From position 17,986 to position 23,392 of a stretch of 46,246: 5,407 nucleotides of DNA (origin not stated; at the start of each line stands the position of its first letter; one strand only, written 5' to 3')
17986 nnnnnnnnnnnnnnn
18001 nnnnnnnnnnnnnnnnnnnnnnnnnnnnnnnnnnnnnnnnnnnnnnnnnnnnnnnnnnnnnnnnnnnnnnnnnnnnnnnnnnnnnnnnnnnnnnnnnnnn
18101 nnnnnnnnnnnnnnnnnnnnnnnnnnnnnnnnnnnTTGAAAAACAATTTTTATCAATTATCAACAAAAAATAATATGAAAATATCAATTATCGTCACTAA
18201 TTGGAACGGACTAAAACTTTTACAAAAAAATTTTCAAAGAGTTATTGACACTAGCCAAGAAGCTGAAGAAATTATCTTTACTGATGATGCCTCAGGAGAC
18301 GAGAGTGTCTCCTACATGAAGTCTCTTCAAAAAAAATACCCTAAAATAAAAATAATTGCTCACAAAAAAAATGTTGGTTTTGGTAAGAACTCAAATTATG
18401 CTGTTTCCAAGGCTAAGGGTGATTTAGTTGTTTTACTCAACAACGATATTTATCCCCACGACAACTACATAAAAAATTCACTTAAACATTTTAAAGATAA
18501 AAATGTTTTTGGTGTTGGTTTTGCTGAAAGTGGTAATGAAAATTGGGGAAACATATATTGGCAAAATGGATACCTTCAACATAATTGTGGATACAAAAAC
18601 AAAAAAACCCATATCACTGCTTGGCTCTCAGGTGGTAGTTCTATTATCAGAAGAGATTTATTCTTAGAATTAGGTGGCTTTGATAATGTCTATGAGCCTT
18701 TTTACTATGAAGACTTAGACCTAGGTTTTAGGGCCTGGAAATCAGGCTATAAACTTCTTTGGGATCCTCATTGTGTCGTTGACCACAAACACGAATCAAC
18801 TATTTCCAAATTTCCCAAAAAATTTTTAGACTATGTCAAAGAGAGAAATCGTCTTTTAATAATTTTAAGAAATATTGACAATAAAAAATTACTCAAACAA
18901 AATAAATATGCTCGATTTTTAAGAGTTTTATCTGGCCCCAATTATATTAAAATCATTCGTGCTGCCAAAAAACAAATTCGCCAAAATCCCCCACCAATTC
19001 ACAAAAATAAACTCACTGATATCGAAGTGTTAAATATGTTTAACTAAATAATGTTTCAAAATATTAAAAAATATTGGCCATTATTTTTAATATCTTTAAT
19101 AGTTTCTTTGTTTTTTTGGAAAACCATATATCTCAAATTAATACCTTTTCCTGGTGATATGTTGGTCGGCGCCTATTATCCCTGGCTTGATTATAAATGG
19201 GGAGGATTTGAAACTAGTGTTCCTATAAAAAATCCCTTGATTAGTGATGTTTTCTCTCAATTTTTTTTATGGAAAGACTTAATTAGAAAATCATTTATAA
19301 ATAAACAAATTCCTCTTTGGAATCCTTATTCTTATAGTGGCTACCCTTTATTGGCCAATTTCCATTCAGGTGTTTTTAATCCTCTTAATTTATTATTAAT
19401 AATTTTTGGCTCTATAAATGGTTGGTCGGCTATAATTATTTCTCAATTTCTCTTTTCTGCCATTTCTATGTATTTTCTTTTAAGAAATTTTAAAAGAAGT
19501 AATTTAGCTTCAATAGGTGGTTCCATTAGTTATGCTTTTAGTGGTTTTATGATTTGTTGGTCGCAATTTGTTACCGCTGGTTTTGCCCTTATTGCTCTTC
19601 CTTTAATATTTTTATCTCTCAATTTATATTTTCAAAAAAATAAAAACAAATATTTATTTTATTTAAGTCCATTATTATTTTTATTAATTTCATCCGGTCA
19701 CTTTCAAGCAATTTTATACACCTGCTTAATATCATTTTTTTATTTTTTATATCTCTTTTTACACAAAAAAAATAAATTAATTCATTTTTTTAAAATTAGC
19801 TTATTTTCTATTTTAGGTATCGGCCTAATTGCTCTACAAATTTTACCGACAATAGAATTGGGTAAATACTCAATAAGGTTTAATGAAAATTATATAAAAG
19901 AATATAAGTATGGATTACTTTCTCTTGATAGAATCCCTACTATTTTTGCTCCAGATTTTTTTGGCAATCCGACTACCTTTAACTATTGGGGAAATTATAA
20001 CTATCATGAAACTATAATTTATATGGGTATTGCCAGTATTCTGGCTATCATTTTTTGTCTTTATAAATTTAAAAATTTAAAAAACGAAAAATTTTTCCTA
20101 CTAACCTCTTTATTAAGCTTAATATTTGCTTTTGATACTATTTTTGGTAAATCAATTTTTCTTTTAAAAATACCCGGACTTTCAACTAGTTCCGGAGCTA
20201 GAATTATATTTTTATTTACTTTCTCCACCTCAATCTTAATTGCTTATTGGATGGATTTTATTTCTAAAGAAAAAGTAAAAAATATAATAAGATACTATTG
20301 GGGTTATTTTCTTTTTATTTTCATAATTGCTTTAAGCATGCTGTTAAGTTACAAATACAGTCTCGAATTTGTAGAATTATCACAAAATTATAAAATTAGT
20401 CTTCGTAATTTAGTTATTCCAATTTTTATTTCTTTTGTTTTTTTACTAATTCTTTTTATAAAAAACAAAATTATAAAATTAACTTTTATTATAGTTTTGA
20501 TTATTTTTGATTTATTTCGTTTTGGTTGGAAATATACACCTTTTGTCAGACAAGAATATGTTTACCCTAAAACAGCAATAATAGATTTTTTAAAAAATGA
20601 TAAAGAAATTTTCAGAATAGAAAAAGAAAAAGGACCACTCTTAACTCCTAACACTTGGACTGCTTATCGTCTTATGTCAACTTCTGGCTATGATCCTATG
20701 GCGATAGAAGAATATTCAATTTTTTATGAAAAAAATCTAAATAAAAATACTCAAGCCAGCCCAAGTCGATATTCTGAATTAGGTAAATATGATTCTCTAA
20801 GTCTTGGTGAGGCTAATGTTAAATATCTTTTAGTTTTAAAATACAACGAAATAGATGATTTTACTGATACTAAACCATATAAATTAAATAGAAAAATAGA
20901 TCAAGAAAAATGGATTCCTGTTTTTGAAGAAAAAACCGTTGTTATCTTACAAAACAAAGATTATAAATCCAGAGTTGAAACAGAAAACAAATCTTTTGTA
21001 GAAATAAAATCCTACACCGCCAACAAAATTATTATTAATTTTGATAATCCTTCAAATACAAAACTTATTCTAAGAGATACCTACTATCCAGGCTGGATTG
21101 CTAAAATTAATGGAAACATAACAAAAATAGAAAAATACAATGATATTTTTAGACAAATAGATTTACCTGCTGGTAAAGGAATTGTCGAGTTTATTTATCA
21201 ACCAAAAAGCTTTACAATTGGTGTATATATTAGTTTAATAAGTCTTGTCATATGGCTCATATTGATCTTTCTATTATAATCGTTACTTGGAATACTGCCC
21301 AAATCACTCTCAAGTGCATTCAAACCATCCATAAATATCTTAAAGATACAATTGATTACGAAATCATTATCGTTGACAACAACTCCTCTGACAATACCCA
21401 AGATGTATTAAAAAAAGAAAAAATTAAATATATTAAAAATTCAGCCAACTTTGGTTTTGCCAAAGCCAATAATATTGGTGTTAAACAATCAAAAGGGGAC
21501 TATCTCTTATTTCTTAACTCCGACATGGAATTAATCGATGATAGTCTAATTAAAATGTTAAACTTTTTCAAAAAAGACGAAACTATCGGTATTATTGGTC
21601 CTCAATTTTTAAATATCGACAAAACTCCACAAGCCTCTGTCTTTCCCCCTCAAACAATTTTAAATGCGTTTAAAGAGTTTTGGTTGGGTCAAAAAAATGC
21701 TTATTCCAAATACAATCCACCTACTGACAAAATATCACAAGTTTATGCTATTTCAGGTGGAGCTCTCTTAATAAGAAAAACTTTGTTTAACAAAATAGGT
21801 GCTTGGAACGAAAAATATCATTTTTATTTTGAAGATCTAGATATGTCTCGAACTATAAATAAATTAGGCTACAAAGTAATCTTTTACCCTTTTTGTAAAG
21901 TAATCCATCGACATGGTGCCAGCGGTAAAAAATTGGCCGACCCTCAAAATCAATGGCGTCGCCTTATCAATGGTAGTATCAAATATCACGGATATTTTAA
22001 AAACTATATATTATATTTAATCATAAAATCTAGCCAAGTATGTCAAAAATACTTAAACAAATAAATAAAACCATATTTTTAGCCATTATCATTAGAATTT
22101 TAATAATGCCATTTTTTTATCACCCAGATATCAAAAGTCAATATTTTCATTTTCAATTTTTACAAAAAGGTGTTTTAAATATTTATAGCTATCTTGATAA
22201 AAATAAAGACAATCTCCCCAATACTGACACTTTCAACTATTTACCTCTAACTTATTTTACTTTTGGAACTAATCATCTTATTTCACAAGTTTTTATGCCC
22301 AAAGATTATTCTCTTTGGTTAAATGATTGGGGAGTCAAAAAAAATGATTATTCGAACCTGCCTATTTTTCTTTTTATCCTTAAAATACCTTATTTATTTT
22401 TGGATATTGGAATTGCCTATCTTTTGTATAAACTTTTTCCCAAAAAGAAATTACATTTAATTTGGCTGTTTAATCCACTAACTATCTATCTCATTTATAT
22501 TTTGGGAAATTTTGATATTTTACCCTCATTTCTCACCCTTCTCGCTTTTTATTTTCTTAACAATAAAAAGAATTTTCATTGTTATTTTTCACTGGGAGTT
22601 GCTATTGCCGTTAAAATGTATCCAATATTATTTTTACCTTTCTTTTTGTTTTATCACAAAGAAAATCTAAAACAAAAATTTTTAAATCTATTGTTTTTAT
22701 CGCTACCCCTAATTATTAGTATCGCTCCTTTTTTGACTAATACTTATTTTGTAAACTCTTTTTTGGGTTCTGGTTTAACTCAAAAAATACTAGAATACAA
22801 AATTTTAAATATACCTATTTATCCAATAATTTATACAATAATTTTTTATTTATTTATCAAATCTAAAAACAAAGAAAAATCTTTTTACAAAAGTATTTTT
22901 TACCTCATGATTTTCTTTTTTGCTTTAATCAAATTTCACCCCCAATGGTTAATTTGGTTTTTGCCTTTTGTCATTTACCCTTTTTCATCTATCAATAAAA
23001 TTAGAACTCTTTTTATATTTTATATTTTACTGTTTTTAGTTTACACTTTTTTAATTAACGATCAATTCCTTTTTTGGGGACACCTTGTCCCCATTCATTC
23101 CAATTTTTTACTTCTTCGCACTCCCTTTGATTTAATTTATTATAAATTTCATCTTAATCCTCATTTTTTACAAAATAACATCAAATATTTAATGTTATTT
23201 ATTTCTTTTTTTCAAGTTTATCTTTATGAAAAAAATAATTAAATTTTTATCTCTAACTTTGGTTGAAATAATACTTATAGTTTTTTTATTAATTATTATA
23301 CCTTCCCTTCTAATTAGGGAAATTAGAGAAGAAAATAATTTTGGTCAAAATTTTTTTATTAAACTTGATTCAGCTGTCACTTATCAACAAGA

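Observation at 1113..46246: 45-kb glycosylation super-locus dominated by 16-18 GT-C membrane glycosyltransferases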

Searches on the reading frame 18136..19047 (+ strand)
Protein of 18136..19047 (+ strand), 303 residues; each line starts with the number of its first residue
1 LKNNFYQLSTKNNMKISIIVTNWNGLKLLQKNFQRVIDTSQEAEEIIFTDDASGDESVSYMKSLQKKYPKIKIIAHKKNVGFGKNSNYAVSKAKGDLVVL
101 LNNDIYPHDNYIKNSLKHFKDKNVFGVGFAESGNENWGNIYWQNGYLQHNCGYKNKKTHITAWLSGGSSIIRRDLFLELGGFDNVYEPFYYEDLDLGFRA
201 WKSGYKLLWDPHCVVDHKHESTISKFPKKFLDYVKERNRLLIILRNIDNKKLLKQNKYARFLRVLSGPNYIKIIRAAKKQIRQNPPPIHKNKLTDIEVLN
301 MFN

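Call 6: search_protein_families(library=pfam, max_evalue=0.01, proteins=[window:18136-19047:+])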
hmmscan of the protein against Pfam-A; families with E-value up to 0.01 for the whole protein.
window:18136-19047:+ (303 aa): 6 families
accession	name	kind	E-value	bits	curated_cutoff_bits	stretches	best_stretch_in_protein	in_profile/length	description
PF00535.33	Glycos_transf_2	-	8.7e-25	88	23.3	1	17-178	1-166/168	Glycosyl transferase family 2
PF13641.12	Glyco_tranf_2_3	-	1.8e-15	58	27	1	16-239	3-226/230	Glycosyltransferase like family 2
PF10111.15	Glyco_tranf_2_2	-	2.4e-08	34.3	27.3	2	41-117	27-104/276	Glycosyltransferase like family 2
PF13632.12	Glyco_trans_2_3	-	1.8e-06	28.3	27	1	98-228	2-134/198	Glycosyl transferase family group 2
PF02709.20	Glyco_transf_7C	-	0.0007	19.6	23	1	164-207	19-62/78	N-terminal domain of galactosyltransferase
PF13506.12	Glyco_transf_21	-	0.00076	19.4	21.7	1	87-223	23-162/174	Glycosyl transferase family 21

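Call 79: search_solved_structures(query=window:18136-19047:+, max_evalue=0.001)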
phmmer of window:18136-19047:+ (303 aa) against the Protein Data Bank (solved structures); distinct sequences matched with E-value up to 0.001: 12.
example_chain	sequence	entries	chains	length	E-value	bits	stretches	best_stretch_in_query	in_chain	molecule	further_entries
3bcv_A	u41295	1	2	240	1.6e-07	34.3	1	15-109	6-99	Putative glycosyltransferase protein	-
2z87_A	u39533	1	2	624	1.1e-06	31.6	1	12-146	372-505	Chondroitin synthase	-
2z86_A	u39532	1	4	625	1.1e-06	31.6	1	12-146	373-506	Chondroitin synthase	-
5mlz_A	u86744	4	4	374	1.1e-06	31.5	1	12-137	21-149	Dolichol monophosphate mannose synthase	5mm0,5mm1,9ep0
6s22_A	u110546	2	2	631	1.2e-06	31.5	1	131-237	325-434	Polypeptide N-acetylgalactosaminyltransferase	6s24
6pxu_A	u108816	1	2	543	1.3e-05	28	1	15-217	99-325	Polypeptide N-acetylgalactosaminyltransferase 12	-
2d7i_A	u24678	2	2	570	5.9e-05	25.9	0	13-112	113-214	Polypeptide N-acetylgalactosaminyltransferase 10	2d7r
8vh7_A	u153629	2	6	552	0.00029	23.6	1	12-113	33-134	Heparosan synthase B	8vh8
8viw_A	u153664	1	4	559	0.00029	23.6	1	12-113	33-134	Heparosan synthase B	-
6e4r_A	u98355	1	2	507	0.00045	23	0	29-217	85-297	polypeptide N-acetylgalactosaminyltransferase 9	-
6e4q_A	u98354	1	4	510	0.00046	22.9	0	30-217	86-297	polypeptide N-acetylgalactosaminyltransferase 9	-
5tze_C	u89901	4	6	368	0.00071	22.3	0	14-116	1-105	Glycosyl transferase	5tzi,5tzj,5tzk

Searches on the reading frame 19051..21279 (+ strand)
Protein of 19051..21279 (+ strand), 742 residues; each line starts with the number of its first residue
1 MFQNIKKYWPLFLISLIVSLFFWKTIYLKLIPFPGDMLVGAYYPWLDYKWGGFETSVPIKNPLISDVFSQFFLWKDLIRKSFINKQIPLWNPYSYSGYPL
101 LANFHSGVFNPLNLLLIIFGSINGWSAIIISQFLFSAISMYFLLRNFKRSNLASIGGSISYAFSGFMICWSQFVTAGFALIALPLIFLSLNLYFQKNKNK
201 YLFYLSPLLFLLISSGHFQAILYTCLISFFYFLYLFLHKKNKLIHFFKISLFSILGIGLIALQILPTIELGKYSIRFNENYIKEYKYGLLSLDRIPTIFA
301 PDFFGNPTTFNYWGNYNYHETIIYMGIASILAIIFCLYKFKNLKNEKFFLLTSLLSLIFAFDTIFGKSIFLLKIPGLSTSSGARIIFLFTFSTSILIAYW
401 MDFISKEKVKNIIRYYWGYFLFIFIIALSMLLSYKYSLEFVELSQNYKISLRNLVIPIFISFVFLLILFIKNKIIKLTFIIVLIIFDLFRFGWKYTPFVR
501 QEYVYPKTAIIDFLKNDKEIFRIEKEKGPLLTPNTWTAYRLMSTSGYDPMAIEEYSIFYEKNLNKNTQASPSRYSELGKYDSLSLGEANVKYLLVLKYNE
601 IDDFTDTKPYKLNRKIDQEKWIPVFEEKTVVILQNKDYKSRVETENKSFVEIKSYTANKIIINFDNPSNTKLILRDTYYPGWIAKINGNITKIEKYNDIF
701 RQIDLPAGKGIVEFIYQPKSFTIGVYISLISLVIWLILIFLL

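Call 6: search_protein_families(library=pfam, max_evalue=0.01, proteins=[window:19051-21279:+])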
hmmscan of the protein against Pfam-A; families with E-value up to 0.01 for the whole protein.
window:19051-21279:+ (742 aa): 1 family
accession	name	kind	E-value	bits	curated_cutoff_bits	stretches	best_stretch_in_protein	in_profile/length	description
PF09586.16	YfhO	-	3.2e-20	72.6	28.5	2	625-728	731-835/835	Bacterial membrane protein YfhO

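Call 19: search_protein_families(library=ncbifam, max_evalue=0.01, proteins=[window:19051-21279:+])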
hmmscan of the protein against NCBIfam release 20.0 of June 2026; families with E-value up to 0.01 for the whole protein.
window:19051-21279:+ (742 aa): 2 families
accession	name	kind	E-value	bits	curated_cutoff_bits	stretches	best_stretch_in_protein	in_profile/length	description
NF047589.1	GlcsyltransPgfM1Strep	equivalog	4.9e-06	24.8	1400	1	603-738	816-950/955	glycosyltransferase PgfM1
NF047590.1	GlcsyltransPgfM2Strep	equivalog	9.7e-06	24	1500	1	677-736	815-874/884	glycosyltransferase PgfM2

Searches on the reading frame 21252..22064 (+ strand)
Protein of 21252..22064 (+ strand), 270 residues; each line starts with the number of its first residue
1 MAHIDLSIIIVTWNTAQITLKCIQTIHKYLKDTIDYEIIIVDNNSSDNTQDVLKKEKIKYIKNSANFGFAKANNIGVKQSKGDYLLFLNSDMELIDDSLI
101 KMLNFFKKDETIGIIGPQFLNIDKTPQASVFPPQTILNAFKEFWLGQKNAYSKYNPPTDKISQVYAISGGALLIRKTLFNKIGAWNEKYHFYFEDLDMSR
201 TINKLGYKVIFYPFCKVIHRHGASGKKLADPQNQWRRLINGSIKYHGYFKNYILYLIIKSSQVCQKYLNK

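Call 6: search_protein_families(library=pfam, max_evalue=0.01, proteins=[window:21252-22064:+])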
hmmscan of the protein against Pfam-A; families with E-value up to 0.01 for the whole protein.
window:21252-22064:+ (270 aa): 5 families
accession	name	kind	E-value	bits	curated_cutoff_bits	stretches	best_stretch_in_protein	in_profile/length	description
PF00535.33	Glycos_transf_2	-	4.3e-28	98.8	23.3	1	7-128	1-125/168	Glycosyl transferase family 2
PF13712.12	Glyco_tranf_2_5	-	3e-14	53.7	27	1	66-236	38-203/210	Glycosyltransferase like family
PF13641.12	Glyco_tranf_2_3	-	4.1e-13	50.3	27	1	6-229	3-221/230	Glycosyltransferase like family 2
PF10111.15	Glyco_tranf_2_2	-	5.4e-09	36.4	27.3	1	24-199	20-196/276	Glycosyltransferase like family 2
PF13632.12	Glyco_trans_2_3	-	1.1e-07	32.4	27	1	148-243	53-144/198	Glycosyl transferase family group 2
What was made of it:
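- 21252..22064 (+): g19. GT2, last gene of the central cytoplasmic block. Glycos_transf_2 E 4.3e-28 (call 6).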

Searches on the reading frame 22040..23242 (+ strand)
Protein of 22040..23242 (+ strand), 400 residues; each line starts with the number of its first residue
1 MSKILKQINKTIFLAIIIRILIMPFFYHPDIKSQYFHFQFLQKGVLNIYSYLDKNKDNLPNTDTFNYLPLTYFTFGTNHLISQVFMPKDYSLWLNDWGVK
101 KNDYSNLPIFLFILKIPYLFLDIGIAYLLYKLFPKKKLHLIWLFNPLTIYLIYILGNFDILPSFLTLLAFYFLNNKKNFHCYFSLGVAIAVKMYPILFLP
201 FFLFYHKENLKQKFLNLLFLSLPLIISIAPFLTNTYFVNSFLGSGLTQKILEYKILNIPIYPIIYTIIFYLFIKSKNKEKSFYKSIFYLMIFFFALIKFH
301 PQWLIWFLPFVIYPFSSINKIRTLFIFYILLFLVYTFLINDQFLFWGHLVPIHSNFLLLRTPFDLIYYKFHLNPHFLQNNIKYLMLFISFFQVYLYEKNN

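Call 6: search_protein_families(library=pfam, max_evalue=0.01, proteins=[window:22040-23242:+])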
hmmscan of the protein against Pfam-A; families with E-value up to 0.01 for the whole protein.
window:22040-23242:+ (400 aa): 1 family
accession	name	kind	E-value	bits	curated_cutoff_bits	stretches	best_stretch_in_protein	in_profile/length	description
PF09594.16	GT87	-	5.6e-06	26.7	25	1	147-204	65-122/237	Glycosyltransferase family 87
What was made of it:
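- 22040..23831 (+): g20 (GT87-type GT-C, 400 aa) and g21 (201-aa bitopic partner of unknown function). The pair is conserved. GT87 E 5.6e-6, 26.7 bits against 25 (call 6).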

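Call 19: search_protein_families(library=ncbifam, max_evalue=0.01, proteins=[window:22040-23242:+])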
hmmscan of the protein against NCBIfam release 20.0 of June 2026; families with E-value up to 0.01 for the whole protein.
window:22040-23242:+ (400 aa): 0 families
